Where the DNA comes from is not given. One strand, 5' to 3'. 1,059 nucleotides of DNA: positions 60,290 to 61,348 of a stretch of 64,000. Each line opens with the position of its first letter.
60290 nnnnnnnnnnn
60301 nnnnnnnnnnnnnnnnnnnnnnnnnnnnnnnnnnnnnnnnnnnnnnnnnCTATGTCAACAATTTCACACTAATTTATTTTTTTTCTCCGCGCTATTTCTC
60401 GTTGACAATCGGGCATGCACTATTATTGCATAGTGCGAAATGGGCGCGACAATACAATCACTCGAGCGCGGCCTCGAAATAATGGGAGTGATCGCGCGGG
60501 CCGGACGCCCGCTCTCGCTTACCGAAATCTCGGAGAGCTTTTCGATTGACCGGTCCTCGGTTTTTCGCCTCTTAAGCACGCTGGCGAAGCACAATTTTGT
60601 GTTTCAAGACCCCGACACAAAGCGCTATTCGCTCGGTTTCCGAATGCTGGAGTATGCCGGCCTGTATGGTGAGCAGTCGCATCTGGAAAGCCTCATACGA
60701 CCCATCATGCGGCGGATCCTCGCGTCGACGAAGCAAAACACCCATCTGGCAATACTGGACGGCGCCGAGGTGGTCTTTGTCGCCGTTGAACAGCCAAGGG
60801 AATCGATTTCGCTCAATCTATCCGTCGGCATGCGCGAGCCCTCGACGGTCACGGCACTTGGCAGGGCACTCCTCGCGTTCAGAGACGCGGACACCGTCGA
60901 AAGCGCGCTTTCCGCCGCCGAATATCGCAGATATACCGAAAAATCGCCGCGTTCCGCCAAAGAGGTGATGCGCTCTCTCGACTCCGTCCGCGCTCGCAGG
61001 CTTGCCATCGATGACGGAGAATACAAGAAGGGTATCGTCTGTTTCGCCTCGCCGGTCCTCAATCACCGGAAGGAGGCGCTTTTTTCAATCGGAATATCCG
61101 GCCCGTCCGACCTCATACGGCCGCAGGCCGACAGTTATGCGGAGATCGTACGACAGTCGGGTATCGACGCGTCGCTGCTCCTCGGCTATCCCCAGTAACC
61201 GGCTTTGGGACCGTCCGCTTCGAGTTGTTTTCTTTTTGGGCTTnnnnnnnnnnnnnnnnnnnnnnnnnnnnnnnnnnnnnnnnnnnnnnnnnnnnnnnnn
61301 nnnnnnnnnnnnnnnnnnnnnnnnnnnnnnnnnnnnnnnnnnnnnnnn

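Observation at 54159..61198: Unusual IclR-regulated catabolic operon: IolD-like TPP enzyme, RpiB/LacAB-like isomerase, BKACE, ADP-forming acyl-CoA synthetase and cupin, downstream of a tRNA cluster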

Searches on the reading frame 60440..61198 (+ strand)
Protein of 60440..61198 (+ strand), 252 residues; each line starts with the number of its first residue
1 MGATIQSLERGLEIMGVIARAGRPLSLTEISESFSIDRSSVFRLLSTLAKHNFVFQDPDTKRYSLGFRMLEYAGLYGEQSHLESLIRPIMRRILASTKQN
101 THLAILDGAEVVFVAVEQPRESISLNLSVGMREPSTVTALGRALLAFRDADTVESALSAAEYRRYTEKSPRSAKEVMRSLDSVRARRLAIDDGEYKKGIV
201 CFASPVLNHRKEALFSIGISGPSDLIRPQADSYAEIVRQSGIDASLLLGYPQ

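Call 6: search_protein_families(library=pfam, proteins=[window:60440-61198:+], max_evalue=0.01)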
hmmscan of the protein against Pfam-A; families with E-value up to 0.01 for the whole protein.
window:60440-61198:+ (252 aa): 9 families
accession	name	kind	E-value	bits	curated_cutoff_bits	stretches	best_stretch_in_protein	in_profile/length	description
PF01614.24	IclR_C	-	6e-31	107.8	24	1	80-242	7-170/174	Bacterial transcriptional regulator IclR C-terminal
PF09339.16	HTH_IclR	-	2.1e-16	59.9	22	1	7-58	1-52/52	IclR helix-turn-helix domain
PF12802.13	MarR_2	-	2.6e-05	24.8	27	1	14-61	10-59/61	MarR family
PF01047.28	MarR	-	0.00027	21.2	24.6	1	23-54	16-47/59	MarR family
PF08100.18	Dimerisation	-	0.0016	18.6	25.6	1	12-64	28-82/93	O-methyltransferase dimerisation domain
PF02082.26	Rrf2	-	0.0018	18.9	30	1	8-54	5-53/132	Iron-dependent Transcriptional regulator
PF08221.17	HTH_9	-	0.0023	18.4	23.4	1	14-55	18-58/62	RNA polymerase III subunit RPC82 helix-turn-helix domain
PF25213.1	HVO_A0261_N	-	0.0057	16.9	35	0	21-64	21-62/86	HVO_A0261 N-terminal domain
PF01978.25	TrmB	-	0.0097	16.2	25.6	0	24-60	22-58/68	Sugar-specific transcriptional regulator TrmB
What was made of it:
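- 60440..61198 (+): Divergent IclR-family regulator, 252 aa. Pfam HTH_IclR and IclR_C (call 6).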

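Call 7: search_protein_families(library=ncbifam, proteins=[window:60440-61198:+], max_evalue=0.01)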
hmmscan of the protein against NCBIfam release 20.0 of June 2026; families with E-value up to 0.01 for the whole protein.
window:60440-61198:+ (252 aa): 10 families
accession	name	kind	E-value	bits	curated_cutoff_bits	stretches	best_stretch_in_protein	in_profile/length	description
TIGR02431.1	pcaR_pcaU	subfamily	3.5e-42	144.4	284.75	1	4-225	4-223/248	beta-ketoadipate pathway transcriptional regulators, PcaR/PcaU/PobR family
NF045644.1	TransRegBhcR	equivalog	2.7e-41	141.6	350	1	3-241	20-258/267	HTH-type transcriptional regulator BhcR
NF011671.1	PRK15090.1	equivalog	2.7e-34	118.5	275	1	5-250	10-255/256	DNA-binding transcriptional regulator KdgR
NF008601.2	PRK11569.1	equivalog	1.2e-26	93.5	380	1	4-224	25-247/276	glyoxylate bypass operon transcriptional repressor IclR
NF007548.0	PRK10163.1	equivalog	9.7e-25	87.2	406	1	5-249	21-266/271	HTH-type transcriptional repressor AllR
NF007339.0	PRK09834.1-1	equivalog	4.7e-12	45.8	299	1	4-216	19-234/271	DNA-binding transcriptional regulator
NF007342.0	PRK09834.1-4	equivalog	3.4e-11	42.6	251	1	3-211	9-218/263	DNA-binding transcriptional regulator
NF007341.0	PRK09834.1-3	equivalog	5.4e-10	38.9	269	1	4-194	6-201/274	DNA-binding transcriptional regulator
NF053606.1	Sta1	subfamily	0.0028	17.7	80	1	11-61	22-71/100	Sta1 family transcriptional regulator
TIGR00738.1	rrf2_super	superfamily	0.0079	16.1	73.3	0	9-54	8-55/132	Rrf2 family transcriptional regulator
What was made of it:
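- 60440..61198 (+): Weak hits, all below cut-off, to the PcaR, BhcR and KdgR models (call 7).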
